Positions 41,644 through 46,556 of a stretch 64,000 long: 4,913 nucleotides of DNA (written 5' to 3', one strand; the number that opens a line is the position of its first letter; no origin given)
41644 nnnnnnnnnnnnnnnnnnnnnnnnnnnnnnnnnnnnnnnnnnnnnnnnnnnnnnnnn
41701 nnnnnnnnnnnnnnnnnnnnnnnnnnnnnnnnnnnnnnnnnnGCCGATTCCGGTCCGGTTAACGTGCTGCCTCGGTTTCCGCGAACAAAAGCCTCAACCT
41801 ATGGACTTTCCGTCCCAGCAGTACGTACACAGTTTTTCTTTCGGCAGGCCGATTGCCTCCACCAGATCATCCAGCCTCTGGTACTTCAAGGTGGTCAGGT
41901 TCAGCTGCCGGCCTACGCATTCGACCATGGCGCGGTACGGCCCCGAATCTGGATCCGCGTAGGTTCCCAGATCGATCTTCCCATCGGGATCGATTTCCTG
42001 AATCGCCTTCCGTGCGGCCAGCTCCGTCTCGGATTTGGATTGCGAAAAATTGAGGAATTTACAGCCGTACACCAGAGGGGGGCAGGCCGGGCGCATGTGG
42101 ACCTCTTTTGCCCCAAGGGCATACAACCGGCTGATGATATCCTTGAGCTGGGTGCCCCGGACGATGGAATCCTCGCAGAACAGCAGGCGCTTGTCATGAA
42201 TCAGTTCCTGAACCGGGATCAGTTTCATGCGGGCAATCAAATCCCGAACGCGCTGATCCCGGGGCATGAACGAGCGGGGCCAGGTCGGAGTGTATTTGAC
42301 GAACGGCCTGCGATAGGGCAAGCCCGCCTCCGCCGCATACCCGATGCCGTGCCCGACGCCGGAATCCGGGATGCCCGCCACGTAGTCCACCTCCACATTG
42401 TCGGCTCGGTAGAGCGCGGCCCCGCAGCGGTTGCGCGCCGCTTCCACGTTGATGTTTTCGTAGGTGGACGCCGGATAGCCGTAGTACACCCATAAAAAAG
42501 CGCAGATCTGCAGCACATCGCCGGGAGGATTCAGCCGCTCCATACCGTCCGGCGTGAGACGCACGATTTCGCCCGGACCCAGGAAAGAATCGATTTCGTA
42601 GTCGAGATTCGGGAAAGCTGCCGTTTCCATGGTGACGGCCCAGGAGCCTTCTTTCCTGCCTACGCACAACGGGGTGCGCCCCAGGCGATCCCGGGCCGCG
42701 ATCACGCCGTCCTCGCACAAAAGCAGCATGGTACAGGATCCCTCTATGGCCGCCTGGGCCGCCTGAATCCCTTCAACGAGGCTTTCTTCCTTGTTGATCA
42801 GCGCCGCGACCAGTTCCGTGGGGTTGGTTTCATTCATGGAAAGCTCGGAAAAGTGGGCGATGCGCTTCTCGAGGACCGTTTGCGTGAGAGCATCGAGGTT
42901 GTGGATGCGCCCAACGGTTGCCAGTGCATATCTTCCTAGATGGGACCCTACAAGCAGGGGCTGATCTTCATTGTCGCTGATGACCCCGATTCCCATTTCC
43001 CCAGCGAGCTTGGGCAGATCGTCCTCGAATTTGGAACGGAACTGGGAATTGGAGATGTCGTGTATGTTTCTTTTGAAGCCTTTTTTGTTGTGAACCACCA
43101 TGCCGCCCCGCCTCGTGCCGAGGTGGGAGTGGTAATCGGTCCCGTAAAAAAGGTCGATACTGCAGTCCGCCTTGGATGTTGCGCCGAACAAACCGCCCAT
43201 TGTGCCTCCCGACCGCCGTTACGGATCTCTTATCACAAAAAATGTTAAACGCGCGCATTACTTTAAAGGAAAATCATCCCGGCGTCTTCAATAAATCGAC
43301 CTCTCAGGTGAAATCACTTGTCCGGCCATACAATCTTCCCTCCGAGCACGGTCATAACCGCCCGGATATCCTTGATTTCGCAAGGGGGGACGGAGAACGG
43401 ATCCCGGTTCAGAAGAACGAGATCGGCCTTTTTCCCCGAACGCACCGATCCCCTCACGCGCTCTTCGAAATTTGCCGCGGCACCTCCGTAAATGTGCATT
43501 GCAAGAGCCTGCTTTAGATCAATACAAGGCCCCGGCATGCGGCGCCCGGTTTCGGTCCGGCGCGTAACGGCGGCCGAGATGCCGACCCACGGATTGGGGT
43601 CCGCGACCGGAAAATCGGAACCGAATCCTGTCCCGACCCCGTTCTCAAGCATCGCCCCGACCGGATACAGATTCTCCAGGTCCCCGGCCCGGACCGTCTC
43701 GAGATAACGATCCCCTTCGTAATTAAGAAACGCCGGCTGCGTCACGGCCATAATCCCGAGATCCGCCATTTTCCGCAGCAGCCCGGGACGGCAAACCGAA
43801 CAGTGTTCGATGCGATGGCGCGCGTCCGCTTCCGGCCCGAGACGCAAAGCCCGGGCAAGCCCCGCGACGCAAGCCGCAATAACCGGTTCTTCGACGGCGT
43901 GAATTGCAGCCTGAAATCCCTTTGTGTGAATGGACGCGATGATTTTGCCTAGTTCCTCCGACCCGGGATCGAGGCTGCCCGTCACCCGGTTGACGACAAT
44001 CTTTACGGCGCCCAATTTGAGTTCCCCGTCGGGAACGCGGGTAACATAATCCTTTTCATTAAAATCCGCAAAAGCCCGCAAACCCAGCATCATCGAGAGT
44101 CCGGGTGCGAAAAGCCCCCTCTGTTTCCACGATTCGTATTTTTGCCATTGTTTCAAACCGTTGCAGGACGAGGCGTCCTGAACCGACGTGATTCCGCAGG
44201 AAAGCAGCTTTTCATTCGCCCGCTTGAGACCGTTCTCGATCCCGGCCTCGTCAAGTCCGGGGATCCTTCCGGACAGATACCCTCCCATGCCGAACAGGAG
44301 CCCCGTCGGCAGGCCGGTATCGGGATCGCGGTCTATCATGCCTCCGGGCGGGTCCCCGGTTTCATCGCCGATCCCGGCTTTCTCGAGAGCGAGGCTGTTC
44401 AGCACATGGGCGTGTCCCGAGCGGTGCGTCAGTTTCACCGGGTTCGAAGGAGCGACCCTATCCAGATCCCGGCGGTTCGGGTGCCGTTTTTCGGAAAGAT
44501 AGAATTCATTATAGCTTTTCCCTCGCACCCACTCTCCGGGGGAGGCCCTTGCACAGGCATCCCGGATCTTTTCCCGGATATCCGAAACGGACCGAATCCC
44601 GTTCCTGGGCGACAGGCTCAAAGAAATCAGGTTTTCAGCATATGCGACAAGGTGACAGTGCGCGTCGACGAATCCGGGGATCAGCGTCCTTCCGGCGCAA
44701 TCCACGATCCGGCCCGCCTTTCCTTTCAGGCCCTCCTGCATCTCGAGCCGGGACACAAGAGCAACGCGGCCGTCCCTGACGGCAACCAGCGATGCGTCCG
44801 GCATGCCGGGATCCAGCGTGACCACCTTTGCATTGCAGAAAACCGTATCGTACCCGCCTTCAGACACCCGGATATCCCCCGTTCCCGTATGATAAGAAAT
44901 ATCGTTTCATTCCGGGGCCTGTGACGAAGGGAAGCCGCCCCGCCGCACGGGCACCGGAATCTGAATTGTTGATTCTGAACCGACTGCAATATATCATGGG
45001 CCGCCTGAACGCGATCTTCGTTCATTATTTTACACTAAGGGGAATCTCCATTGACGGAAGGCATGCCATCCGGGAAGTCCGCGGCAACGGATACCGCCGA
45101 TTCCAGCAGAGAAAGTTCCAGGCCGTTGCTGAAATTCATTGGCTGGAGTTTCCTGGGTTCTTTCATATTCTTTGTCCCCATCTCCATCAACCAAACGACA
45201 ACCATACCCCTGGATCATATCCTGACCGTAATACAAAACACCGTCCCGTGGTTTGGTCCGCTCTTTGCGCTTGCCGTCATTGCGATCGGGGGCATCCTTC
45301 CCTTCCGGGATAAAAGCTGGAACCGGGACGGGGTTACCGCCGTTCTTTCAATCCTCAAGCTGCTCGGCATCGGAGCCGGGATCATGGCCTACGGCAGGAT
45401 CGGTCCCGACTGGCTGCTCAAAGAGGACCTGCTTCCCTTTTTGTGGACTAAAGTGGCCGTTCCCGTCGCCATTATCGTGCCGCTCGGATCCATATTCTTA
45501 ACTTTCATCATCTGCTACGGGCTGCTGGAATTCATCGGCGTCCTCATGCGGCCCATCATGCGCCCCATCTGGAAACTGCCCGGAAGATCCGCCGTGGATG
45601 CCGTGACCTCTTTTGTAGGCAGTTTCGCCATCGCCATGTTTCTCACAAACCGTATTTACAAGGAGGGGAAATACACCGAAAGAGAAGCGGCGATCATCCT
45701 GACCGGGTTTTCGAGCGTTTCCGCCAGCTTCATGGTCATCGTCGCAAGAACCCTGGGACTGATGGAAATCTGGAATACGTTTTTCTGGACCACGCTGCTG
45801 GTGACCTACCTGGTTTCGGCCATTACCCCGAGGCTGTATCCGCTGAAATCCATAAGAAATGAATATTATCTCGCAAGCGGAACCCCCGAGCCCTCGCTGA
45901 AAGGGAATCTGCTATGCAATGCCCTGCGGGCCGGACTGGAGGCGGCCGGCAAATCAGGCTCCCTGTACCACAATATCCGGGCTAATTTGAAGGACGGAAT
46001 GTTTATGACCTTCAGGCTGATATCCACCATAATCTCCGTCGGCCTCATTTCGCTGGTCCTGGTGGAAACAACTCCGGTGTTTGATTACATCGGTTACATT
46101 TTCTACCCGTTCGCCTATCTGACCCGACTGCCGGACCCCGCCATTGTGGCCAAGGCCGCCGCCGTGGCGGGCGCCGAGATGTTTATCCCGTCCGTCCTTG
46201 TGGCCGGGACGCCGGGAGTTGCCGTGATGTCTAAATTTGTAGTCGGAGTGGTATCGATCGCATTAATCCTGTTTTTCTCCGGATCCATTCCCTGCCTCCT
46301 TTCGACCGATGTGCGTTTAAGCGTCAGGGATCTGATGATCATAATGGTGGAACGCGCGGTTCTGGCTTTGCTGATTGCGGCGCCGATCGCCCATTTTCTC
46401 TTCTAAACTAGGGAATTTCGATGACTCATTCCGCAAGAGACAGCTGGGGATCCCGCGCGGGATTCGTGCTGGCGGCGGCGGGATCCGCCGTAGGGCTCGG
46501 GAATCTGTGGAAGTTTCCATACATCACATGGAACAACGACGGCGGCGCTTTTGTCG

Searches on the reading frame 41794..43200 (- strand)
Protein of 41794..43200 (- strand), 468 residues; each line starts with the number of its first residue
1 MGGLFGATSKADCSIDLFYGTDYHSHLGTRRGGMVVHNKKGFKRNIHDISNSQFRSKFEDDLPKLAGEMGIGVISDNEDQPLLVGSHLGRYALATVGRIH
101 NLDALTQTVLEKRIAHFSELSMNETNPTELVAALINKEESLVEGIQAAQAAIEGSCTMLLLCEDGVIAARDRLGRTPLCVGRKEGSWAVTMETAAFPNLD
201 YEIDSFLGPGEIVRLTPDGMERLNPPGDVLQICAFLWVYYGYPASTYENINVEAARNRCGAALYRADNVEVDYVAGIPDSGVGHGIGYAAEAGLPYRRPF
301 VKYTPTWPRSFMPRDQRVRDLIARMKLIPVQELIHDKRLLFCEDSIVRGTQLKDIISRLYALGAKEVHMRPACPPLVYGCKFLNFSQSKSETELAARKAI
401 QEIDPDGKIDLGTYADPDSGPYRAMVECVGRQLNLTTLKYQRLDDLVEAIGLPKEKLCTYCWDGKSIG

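Call 9: search_protein_families(library=pfam, proteins=[window:41794-43200:-], max_evalue=0.00001)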
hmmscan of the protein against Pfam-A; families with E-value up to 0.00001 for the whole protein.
window:41794-43200:- (468 aa): 1 family
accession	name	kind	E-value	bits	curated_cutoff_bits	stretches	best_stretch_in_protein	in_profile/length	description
PF13537.11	GATase_7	-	9e-09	35.8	25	1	74-196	8-121/123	Glutamine amidotransferase domain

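Call 83: search_protein_families(library=ncbifam, proteins=[window:41794-43200:-], max_evalue=1e-10)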
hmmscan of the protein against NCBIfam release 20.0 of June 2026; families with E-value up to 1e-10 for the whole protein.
window:41794-43200:- (468 aa): 1 family
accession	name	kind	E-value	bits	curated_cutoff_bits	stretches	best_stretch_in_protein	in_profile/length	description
TIGR01134.1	purF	equivalog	1e-50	173.4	350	1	3-402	2-395/432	amidophosphoribosyltransferase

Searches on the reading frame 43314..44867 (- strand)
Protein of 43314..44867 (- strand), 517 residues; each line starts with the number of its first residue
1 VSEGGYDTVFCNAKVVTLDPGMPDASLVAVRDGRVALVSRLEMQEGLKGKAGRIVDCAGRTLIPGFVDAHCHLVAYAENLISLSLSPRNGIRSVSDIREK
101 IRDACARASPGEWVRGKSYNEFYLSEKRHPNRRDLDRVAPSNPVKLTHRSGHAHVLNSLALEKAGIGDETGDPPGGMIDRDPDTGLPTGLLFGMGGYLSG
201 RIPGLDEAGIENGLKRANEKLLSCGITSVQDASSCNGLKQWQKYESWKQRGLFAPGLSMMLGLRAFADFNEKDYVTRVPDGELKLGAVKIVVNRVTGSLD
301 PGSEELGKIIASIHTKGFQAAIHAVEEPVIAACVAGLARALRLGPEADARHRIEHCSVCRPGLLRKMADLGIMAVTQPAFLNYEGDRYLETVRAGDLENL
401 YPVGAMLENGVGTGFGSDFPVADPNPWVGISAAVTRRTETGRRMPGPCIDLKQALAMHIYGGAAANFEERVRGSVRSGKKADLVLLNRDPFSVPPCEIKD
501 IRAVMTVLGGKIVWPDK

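Call 9: search_protein_families(library=pfam, proteins=[window:43314-44867:-], max_evalue=0.00001)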
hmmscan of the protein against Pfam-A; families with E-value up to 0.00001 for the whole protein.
window:43314-44867:- (517 aa): 2 families
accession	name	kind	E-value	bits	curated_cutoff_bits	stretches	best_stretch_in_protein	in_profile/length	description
PF07969.17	Amidohydro_3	-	2e-83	281.9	29.7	1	53-513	1-471/472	Amidohydrolase family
PF01979.26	Amidohydro_1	-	2.7e-07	30.6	25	0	207-495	31-323/345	Amidohydrolase family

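Call 83: search_protein_families(library=ncbifam, proteins=[window:43314-44867:-], max_evalue=1e-10)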
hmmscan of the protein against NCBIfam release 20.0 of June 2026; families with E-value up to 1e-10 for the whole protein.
window:43314-44867:- (517 aa): 1 family
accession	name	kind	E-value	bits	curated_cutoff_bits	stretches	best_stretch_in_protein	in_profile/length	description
NF006056.0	PRK08204.1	subfamily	3.7e-13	49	391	0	8-73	5-67/449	hypothetical protein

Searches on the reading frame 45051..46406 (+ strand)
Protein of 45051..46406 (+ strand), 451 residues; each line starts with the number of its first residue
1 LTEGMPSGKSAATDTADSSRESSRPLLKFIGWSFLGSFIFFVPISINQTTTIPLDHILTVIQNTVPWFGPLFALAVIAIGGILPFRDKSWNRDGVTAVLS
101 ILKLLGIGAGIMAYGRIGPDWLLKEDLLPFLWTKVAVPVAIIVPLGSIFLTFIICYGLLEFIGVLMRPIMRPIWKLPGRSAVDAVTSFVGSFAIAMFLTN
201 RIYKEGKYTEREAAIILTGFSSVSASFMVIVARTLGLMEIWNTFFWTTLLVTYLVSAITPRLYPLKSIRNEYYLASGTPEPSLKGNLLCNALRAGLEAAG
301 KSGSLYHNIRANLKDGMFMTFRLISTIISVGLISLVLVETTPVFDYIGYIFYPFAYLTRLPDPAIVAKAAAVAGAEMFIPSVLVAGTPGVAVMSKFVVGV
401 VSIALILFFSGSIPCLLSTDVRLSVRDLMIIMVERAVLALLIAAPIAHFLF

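Call 71: search_protein_families(library=pfam, proteins=[window:45051-46406:+], max_evalue=0.00001)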
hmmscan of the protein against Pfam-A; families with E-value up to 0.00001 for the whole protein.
window:45051-46406:+ (451 aa): 1 family
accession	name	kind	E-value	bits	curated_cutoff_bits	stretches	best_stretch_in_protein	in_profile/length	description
PF07670.19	Gate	-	1.1e-14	55.2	29.6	1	139-237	4-103/104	Nucleoside recognition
